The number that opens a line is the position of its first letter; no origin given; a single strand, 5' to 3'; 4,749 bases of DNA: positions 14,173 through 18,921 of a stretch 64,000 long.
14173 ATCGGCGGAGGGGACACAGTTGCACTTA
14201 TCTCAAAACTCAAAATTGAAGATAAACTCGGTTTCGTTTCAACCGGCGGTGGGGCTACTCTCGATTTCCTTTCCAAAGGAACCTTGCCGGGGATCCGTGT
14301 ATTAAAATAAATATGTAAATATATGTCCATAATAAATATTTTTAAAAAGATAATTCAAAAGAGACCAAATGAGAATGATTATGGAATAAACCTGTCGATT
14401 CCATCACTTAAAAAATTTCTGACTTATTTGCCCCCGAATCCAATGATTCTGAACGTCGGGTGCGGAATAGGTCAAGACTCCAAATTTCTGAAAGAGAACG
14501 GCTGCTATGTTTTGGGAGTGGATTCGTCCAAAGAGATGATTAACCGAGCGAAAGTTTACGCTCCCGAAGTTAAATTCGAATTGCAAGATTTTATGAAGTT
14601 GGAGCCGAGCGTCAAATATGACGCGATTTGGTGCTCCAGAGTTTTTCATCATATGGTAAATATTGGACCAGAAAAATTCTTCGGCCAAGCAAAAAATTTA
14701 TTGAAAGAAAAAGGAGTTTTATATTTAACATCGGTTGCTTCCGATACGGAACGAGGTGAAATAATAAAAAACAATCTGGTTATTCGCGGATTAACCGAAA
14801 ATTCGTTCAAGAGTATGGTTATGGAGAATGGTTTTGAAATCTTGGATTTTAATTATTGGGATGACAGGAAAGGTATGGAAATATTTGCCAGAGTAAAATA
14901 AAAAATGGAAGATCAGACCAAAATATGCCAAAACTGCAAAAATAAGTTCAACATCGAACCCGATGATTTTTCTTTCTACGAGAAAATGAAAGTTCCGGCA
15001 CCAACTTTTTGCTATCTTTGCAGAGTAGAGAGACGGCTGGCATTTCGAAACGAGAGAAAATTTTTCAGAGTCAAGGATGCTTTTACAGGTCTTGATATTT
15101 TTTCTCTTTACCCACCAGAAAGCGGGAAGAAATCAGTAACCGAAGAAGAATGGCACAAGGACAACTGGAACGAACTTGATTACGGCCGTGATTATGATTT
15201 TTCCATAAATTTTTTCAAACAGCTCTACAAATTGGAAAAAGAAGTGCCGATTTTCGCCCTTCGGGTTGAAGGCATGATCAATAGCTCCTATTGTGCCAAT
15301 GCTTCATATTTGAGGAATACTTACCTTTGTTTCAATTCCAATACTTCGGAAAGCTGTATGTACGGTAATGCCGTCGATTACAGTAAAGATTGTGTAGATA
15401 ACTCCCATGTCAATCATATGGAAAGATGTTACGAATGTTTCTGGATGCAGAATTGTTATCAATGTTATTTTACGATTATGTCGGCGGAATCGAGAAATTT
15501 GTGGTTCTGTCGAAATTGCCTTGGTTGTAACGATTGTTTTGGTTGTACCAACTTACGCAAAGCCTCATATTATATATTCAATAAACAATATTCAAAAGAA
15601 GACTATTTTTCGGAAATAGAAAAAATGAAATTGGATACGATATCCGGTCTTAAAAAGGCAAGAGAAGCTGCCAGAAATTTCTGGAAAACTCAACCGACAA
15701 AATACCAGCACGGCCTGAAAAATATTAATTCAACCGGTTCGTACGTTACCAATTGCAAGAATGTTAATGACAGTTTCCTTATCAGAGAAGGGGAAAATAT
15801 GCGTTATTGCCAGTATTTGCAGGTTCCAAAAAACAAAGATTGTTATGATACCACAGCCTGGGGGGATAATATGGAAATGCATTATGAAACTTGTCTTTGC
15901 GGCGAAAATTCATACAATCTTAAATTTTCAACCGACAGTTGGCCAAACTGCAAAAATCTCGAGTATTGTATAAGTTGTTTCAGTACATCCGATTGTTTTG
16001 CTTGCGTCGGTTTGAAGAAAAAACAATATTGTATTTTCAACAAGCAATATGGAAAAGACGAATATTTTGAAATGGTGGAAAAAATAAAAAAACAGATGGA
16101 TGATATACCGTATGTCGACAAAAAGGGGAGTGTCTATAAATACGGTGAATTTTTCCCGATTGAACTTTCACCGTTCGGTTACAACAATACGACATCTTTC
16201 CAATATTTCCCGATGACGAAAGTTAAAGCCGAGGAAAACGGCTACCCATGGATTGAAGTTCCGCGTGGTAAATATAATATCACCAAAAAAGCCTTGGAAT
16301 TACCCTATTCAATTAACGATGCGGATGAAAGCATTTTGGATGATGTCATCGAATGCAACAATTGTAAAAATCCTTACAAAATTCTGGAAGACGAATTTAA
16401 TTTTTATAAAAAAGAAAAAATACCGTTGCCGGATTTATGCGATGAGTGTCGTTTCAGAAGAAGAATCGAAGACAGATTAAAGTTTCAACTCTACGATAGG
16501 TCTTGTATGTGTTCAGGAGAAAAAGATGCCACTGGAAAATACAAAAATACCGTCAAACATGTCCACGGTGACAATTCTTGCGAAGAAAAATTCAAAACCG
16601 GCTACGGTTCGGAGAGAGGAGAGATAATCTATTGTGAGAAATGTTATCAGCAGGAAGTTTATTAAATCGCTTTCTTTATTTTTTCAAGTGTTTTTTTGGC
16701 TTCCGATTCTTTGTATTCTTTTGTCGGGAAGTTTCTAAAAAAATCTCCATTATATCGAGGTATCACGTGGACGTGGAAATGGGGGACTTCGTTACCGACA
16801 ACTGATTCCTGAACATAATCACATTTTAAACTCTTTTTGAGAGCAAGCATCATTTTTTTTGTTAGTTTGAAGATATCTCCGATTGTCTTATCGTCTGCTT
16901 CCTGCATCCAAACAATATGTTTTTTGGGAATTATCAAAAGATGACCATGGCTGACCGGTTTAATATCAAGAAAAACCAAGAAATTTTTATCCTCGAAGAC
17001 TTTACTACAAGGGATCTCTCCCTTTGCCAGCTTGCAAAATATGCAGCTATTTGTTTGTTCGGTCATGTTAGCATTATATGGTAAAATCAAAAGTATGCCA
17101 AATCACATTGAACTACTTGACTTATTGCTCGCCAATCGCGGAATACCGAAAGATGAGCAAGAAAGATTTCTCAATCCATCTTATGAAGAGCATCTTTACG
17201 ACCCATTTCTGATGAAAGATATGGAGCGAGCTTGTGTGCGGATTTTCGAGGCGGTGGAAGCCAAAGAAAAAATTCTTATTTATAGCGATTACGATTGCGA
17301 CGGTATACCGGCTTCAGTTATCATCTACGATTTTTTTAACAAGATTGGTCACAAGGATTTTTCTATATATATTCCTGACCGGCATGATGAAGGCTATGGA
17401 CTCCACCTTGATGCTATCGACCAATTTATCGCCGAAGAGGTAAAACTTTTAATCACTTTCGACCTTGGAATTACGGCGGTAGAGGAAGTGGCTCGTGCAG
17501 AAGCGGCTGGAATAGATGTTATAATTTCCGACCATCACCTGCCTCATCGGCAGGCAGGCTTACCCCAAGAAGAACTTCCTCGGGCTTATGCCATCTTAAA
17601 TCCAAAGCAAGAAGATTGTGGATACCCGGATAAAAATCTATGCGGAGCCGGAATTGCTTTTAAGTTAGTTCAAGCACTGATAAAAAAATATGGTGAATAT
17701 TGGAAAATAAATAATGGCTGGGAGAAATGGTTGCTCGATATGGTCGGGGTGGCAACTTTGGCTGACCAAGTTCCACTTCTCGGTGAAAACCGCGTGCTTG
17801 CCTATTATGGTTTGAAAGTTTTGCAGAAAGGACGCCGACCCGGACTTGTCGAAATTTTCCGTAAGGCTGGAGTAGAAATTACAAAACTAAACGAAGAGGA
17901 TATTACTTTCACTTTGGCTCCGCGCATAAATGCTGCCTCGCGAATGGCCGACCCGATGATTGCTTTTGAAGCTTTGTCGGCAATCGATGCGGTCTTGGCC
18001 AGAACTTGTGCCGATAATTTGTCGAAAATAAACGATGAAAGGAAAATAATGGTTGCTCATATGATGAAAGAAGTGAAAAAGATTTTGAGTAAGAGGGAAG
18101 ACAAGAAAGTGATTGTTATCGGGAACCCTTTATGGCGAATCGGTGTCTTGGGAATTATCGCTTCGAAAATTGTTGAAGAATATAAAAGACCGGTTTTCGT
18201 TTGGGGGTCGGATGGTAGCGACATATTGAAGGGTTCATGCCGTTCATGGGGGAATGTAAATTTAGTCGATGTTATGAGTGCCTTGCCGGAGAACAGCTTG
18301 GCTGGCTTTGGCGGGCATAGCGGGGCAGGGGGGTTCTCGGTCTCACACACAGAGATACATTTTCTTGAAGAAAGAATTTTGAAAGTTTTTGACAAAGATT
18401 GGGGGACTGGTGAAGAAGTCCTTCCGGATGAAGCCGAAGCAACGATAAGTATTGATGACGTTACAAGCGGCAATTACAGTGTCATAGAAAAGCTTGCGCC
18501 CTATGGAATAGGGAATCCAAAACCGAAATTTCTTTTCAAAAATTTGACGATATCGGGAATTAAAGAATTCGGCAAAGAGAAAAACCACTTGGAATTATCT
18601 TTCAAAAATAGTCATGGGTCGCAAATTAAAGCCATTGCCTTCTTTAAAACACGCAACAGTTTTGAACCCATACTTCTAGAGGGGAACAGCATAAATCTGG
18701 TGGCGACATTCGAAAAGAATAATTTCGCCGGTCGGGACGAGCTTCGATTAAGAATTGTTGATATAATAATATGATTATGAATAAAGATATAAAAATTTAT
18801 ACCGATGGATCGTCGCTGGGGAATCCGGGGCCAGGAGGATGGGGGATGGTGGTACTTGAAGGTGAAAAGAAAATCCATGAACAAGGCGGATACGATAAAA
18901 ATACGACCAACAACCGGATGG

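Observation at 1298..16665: Three same-strand paralogs of a roughly 580-aa, roughly 40-cysteine protein family that I cannot assign to any named family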

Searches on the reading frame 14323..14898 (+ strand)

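Call 70: search_protein_families(library=pfam, proteins=[window:14323-14898:+], max_evalue=0.001)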
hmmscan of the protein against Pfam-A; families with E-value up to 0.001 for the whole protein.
window:14323-14898:+ (192 aa): 8 families
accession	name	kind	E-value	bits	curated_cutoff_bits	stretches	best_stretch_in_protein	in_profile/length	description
PF13649.12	Methyltransf_25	-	4.3e-16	59.8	27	1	42-131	1-97/97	Methyltransferase domain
PF13489.12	Methyltransf_23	-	4.4e-16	59.5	27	1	29-172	13-160/164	Methyltransferase domain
PF08241.18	Methyltransf_11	-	3.2e-15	57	21.2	1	43-135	1-95/95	Methyltransferase domain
PF13847.12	Methyltransf_31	-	1.4e-13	51.2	27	1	42-152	7-126/145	Methyltransferase domain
PF08242.18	Methyltransf_12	-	1.5e-13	51.7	30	1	43-133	1-98/98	Methyltransferase domain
PF02353.26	CMAS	-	1.1e-06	28.6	27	1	38-145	62-174/273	Mycolic acid cyclopropane synthetase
PF05891.18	Methyltransf_PK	-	2.2e-05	24.6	27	1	40-174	57-197/218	AdoMet dependent proline di-methyltransferase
PF05724.17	TPMT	-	0.00094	19.3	26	0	27-109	24-108/218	Thiopurine S-methyltransferase (TPMT)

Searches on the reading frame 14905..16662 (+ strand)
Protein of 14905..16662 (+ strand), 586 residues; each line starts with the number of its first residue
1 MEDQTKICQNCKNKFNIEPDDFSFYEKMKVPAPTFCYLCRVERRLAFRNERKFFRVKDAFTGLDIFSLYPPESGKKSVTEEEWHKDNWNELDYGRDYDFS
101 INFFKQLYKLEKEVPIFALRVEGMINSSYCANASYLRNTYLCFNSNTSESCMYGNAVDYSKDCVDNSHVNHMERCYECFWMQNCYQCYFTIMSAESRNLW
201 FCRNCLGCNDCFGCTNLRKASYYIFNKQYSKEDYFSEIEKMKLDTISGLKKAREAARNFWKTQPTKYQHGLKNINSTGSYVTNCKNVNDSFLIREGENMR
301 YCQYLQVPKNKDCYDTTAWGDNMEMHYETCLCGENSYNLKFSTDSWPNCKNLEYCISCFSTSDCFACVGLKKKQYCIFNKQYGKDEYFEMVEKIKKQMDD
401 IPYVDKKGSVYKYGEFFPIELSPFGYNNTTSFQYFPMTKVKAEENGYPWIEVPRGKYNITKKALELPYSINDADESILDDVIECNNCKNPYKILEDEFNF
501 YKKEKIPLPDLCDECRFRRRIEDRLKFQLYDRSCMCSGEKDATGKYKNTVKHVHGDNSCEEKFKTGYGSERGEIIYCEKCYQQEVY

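Call 4: search_protein_families(library=pfam, proteins=[window:14905-16662:+], max_evalue=1)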
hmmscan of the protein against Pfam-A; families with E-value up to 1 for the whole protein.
window:14905-16662:+ (586 aa): 2 families
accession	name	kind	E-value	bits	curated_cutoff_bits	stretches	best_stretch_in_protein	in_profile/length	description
PF13717.11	Zn_ribbon_4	-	0.29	11.5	30.3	0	8-20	5-17/36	zinc-ribbon domain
PF09606.15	Med15_N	-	0.45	10.7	24.1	0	377-394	40-57/72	ARC105/Med15 mediator subunit N-terminal KIX domain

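Call 5: search_protein_families(library=ncbifam, proteins=[window:14905-16662:+], max_evalue=1)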
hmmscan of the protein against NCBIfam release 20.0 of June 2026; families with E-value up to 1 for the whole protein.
window:14905-16662:+ (586 aa): 0 families

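Call 12: search_protein_families(library=padloc, proteins=[window:14905-16662:+], max_evalue=1)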
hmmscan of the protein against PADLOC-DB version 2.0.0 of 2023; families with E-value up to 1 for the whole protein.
window:14905-16662:+ (586 aa): 0 families

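Call 13: search_protein_families(library=phrogs, proteins=[window:14905-16662:+], max_evalue=1)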
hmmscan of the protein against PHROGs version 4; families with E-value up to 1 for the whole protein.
window:14905-16662:+ (586 aa): 1 family
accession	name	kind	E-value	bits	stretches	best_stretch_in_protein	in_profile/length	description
phrog_9779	-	unknown function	0.19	13.2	0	377-394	55-72/77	-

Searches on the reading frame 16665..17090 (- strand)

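Call 70: search_protein_families(library=pfam, proteins=[window:16665-17090:-], max_evalue=0.001)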
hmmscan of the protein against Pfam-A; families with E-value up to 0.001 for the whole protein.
window:16665-17090:- (142 aa): 3 families
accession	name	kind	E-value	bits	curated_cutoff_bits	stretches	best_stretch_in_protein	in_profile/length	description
PF01230.28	HIT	-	7.3e-23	81.5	21.5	1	23-114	1-97/98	HIT domain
PF11969.13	DcpS_C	-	5.4e-16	59.5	24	1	15-111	1-101/114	Scavenger mRNA decapping enzyme C-term binding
PF04677.20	CwfJ_C_1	-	1.3e-06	28.7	21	1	9-111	7-108/122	Protein similar to CwfJ C-terminus 1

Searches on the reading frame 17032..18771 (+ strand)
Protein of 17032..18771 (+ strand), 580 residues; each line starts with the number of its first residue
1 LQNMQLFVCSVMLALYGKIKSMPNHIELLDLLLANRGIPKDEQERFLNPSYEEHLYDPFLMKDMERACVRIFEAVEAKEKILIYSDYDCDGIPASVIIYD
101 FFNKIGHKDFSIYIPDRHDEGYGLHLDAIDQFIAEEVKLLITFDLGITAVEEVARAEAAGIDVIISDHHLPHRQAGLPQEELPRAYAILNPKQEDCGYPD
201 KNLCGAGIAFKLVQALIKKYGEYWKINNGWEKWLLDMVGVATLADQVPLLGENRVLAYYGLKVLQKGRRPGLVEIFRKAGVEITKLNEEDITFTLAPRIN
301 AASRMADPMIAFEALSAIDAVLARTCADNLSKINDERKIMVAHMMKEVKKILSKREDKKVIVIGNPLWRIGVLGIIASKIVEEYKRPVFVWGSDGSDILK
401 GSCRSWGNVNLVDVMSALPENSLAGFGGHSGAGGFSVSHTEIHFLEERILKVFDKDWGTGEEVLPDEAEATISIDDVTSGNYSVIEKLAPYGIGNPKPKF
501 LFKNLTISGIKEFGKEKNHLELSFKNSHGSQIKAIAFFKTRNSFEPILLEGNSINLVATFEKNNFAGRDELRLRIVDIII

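Call 70: search_protein_families(library=pfam, proteins=[window:17032-18771:+], max_evalue=0.001)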
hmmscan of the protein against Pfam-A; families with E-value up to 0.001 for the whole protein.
window:17032-18771:+ (580 aa): 3 families
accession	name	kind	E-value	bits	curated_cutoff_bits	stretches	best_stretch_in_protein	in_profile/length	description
PF01368.27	DHH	-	5.2e-23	82.1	28.1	1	80-223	1-109/125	DHH family, N-terminal domain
PF17768.7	RecJ_OB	-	9.4e-23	80.8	27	1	470-577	3-107/107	RecJ OB domain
PF02272.25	DHHA1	-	7e-09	36.5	25.9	1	359-439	3-85/102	DHHA1 domain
